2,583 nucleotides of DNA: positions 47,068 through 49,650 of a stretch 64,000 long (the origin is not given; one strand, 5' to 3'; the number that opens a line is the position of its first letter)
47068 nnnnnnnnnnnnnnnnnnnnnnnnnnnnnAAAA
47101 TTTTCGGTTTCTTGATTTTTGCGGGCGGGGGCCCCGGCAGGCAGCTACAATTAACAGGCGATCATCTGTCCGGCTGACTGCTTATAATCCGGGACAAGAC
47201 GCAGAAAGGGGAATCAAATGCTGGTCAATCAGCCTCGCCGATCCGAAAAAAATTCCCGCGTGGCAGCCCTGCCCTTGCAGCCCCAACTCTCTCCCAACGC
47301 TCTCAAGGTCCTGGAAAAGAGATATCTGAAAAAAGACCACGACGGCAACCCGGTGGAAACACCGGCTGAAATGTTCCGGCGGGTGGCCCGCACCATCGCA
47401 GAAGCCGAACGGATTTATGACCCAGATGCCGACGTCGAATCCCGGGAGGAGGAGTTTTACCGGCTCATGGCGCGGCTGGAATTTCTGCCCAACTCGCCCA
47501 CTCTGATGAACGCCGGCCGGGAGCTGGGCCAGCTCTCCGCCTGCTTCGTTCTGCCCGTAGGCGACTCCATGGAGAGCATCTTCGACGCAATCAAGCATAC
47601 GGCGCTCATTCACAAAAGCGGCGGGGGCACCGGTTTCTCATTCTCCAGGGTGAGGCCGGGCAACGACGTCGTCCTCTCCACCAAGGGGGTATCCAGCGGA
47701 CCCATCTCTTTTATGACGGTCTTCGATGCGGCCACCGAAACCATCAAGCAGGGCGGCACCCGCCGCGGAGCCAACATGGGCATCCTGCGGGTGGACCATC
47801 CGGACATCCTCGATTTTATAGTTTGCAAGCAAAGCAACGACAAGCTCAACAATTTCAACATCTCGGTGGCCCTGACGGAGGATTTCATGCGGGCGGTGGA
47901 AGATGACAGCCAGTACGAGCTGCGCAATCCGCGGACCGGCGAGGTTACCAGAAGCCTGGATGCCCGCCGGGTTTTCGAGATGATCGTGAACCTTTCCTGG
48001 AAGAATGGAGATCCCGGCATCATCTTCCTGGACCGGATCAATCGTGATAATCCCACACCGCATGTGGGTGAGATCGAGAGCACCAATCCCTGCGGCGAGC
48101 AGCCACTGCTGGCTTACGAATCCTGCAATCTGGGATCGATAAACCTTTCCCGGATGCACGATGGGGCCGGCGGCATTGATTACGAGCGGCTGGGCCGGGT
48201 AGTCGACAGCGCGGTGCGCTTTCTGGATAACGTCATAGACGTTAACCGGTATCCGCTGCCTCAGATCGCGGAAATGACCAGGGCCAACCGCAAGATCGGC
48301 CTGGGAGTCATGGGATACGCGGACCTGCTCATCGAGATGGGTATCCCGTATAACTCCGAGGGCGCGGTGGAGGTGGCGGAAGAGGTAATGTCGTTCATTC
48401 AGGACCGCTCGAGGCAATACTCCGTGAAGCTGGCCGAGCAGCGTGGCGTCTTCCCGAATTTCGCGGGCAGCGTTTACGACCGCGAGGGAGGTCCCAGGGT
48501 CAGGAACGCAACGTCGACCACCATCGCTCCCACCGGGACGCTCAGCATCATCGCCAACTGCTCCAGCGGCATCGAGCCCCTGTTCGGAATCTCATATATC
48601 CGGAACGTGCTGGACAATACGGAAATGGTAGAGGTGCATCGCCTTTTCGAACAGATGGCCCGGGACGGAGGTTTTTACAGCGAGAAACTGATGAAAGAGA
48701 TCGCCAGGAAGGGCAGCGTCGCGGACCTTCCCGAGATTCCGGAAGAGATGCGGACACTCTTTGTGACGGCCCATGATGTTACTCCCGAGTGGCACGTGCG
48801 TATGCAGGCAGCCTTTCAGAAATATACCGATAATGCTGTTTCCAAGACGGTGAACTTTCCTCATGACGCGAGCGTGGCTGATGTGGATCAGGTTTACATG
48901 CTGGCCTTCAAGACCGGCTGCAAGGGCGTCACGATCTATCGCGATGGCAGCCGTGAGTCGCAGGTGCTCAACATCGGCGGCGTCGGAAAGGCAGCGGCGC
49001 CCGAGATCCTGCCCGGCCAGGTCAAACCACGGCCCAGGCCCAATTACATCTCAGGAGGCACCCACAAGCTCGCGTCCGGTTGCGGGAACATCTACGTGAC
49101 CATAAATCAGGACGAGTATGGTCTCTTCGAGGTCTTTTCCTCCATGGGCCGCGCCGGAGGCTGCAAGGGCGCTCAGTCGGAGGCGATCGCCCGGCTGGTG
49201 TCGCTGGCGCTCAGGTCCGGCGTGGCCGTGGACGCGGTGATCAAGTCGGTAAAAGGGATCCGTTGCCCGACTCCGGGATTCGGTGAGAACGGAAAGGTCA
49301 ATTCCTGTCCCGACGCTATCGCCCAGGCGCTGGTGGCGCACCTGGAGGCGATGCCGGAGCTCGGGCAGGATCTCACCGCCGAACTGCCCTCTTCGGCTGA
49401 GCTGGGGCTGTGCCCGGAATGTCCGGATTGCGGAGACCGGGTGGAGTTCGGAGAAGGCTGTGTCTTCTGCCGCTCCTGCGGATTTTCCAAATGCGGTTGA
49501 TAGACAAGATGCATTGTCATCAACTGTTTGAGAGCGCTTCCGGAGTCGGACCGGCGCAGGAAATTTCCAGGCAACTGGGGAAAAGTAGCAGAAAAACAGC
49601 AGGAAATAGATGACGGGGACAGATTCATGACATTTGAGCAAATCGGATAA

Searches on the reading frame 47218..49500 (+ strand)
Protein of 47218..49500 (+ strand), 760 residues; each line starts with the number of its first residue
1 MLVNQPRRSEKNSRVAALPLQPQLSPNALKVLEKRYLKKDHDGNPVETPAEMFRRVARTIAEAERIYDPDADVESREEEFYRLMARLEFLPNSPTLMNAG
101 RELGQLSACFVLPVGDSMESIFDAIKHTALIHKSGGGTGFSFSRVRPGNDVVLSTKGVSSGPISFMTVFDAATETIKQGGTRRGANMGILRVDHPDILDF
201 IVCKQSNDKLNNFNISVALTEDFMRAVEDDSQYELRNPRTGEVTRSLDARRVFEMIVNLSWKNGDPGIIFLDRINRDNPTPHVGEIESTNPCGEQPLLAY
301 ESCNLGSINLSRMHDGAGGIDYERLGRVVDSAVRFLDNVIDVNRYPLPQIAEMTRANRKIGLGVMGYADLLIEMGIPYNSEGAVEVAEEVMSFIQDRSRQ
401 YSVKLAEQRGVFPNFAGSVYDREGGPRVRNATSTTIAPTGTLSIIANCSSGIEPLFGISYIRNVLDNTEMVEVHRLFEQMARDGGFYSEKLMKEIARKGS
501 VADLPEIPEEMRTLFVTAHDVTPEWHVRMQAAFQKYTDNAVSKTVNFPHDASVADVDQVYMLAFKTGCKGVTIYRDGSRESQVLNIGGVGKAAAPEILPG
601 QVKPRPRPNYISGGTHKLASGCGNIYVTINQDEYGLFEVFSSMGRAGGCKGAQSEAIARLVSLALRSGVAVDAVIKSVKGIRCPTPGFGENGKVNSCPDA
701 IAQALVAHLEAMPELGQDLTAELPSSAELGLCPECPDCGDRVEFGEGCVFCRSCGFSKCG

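Call 18: search_protein_families(library=ncbifam, proteins=[window:47218-49500:+], max_evalue=0.00001)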
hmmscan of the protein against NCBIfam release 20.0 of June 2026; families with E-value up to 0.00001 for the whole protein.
window:47218-49500:+ (760 aa): 21 families
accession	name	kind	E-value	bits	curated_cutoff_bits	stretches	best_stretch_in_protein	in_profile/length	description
NF006417.0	PRK08665.1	equivalog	0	1225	961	1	21-760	9-759/759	vitamin B12-dependent ribonucleotide reductase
NF005010.0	PRK06406.1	subfamily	5.1e-257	855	1125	2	73-587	216-728/771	vitamin B12-dependent ribonucleotide reductase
TIGR02504.1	NrdJ_Z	equivalog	2.3e-225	749.7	399.95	1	29-584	2-606/606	adenosylcobalamin-dependent ribonucleoside-diphosphate reductase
NF006207.0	PRK08332.1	equivalog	5e-140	468.2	2400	4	138-292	701-860/1684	vitamin B12-dependent ribonucleotide reductase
NF005122.0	PRK06556.1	equivalog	6.5e-125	418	859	3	211-416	286-491/960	vitamin B12-dependent ribonucleotide reductase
TIGR02506.1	NrdE_NrdA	equivalog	2.2e-104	350.1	341.05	2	28-421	3-428/616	ribonucleoside-diphosphate reductase subunit alpha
NF005991.0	PRK08115.1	equivalog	2.8e-89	300.2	854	3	243-418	429-606/858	vitamin B12-dependent ribonucleotide reductase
NF006577.0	PRK09102.1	equivalog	2.9e-89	300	620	1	23-576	24-569/604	ribonucleoside-diphosphate reductase subunit alpha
NF005401.0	PRK06948.1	subfamily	3.3e-89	300.2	906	1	30-583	19-589/604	ribonucleotide reductase-like protein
NF005544.0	PRK07207.1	equivalog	2.5e-87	293.7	965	3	243-423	539-723/965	ribonucleoside-diphosphate reductase subunit alpha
NF005736.0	PRK07562.1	equivalog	7.1e-78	262.3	1737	3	212-416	396-601/1222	vitamin B12-dependent ribonucleotide reductase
NF005101.0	PRK06539.1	equivalog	4.6e-74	249.8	988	3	245-422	394-574/822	ribonucleoside-diphosphate reductase subunit alpha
NF009029.0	PRK12365.1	equivalog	4.9e-67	226.7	1350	3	239-423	616-805/1046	ribonucleoside-diphosphate reductase subunit alpha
NF006279.0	PRK08447.1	equivalog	2e-65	221.6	1082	2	28-239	141-350/789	ribonucleoside-diphosphate reductase subunit alpha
NF006665.0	PRK09209.1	equivalog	8e-62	209.6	1057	2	27-239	159-371/761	ribonucleoside-diphosphate reductase subunit alpha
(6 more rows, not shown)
